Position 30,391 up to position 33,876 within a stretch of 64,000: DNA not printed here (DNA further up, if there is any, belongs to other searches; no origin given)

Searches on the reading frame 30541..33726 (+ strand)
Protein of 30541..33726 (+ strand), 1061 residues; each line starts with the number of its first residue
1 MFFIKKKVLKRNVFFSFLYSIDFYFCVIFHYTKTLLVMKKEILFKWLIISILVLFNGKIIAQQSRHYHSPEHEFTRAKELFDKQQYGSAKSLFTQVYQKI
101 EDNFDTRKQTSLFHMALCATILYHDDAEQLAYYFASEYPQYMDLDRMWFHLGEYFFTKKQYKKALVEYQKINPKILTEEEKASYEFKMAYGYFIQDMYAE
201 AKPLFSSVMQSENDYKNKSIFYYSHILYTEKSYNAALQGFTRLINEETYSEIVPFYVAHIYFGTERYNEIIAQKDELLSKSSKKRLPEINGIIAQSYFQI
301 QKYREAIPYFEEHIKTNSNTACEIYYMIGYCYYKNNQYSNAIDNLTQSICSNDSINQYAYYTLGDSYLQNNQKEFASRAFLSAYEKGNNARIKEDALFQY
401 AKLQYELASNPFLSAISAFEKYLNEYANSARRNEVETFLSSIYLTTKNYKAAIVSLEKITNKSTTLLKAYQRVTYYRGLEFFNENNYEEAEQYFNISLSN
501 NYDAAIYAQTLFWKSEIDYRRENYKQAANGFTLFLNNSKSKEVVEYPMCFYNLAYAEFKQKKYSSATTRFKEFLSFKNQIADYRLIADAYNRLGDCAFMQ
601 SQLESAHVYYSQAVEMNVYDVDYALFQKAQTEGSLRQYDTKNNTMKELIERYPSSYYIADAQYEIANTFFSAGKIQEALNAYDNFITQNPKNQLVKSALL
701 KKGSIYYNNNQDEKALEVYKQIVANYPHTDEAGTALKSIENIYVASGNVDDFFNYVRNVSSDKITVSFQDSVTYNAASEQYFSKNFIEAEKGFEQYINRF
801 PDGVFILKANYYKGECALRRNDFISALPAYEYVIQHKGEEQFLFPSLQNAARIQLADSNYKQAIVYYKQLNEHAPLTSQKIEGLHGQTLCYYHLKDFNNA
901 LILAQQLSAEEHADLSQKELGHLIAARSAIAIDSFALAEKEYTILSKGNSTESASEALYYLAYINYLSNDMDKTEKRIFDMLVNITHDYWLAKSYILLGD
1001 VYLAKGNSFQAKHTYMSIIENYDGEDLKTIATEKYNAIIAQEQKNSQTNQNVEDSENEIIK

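Call 82: search_protein_families(library=pfam, proteins=[window:30541-33726:+], max_evalue=0.1)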
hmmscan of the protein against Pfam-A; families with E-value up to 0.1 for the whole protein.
window:30541-33726:+ (1061 aa): 15 families
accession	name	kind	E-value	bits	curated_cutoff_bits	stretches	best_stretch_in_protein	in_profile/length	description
PF07719.23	TPR_2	-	4.1e-31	104.9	27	4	587-617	1-31/34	Tetratricopeptide repeat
PF13432.12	TPR_16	-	2.6e-27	95.3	32.7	1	663-727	1-62/65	Tetratricopeptide repeat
PF00515.34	TPR_1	-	6.7e-27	92.6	27.8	5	587-617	1-31/34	Tetratricopeptide repeat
PF13174.12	TPR_6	-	9.1e-26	89.1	26.3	2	698-728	2-32/33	Tetratricopeptide repeat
PF13181.12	TPR_8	-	2.4e-17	62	25.7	1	323-349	2-28/34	Tetratricopeptide repeat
PF13428.12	TPR_14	-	1.7e-16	59.5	23.5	0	698-732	3-37/44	Tetratricopeptide repeat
PF13424.12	TPR_12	-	2e-16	60.4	30.1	3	551-616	6-74/77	Tetratricopeptide repeat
PF14559.12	TPR_19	-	2.2e-16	60.4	25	1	670-736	2-64/68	Tetratricopeptide repeat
PF09976.15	TPR_21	-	1.1e-09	38.7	25.5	2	902-1036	60-189/193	Tetratricopeptide repeat-like domain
PF13525.12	YfiO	-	4.9e-09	36.7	25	2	624-740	7-134/203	Outer membrane lipoprotein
PF13176.12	TPR_7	-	3.8e-07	30.1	27.9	0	698-721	1-24/36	Tetratricopeptide repeat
PF12895.13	ANAPC3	-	3.3e-06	27.7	27.2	2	292-345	28-79/82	Anaphase-promoting complex, cyclosome, subunit 3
PF17874.7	TPR_MalT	-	0.00091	19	45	0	535-615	28-108/336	MalT-like TPR region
PF13374.12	TPR_10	-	0.011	16.2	27.5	0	549-572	4-27/42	Tetratricopeptide repeat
PF13120.11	DUF3974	-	0.091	13.3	25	0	444-477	35-69/126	Domain of unknown function (DUF3974)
